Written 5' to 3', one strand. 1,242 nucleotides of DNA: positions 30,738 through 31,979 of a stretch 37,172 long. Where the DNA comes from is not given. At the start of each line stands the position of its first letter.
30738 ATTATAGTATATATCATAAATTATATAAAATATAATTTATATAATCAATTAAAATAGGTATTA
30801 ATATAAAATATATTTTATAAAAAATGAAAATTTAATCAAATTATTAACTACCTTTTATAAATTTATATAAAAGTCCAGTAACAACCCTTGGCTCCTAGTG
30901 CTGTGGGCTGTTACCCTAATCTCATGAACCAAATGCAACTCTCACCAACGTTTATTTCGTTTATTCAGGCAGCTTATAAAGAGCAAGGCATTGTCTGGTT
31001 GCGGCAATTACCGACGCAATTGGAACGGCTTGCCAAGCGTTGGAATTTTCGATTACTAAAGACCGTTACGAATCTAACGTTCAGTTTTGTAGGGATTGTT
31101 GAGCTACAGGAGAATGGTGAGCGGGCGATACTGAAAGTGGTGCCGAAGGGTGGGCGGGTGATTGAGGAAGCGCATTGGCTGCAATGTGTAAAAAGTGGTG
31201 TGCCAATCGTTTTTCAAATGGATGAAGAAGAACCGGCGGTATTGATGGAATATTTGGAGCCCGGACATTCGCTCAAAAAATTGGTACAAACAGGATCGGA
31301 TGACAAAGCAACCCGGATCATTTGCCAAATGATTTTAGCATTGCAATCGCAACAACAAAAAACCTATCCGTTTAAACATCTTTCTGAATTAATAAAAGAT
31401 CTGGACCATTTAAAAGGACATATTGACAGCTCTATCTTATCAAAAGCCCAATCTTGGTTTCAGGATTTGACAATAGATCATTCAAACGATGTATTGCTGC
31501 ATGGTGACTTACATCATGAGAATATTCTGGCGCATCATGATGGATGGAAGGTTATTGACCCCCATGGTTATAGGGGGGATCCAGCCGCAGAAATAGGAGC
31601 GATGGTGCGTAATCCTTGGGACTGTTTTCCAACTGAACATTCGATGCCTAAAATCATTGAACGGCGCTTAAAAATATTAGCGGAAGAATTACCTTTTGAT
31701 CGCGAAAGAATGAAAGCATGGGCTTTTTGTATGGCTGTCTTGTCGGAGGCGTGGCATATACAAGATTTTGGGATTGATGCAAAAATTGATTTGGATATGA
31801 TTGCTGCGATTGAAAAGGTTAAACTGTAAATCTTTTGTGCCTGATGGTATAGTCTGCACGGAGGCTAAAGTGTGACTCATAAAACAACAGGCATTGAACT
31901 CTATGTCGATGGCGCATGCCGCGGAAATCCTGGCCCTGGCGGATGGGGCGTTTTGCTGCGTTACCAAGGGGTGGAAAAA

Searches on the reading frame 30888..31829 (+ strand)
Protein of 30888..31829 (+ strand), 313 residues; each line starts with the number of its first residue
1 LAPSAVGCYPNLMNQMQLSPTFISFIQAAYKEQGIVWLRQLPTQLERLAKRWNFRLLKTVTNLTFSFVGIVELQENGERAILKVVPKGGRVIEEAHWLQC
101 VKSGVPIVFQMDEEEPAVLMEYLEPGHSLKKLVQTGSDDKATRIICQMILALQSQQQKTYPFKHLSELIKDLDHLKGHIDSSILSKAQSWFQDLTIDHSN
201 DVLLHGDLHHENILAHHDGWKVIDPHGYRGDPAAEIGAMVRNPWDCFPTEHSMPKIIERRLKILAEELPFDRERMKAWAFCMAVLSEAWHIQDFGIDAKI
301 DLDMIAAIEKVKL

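Call 3: search_protein_families(library=pfam, proteins=[window:30888-31829:+], max_evalue=0.1)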
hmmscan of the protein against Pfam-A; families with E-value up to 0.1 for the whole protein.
window:30888-31829:+ (313 aa): 5 families
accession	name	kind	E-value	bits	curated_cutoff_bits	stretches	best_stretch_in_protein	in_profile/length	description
PF04655.20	APH_6_hur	-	8e-34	117.6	27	1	68-292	18-250/252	Aminoglycoside/hydroxyurea antibiotic resistance kinase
PF01636.29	APH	-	2.3e-09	37.8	23.2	1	74-245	17-212/239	Phosphotransferase enzyme family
PF03881.20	Fructosamin_kin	-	2.4e-05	24.2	22.4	1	160-238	165-226/288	Fructosamine kinase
PF02958.26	EcKL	-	0.0062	16.3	22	1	126-219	148-233/294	Ecdysteroid kinase-like family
PF01163.29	RIO1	-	0.063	13.3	22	0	197-224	120-147/187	RIO domain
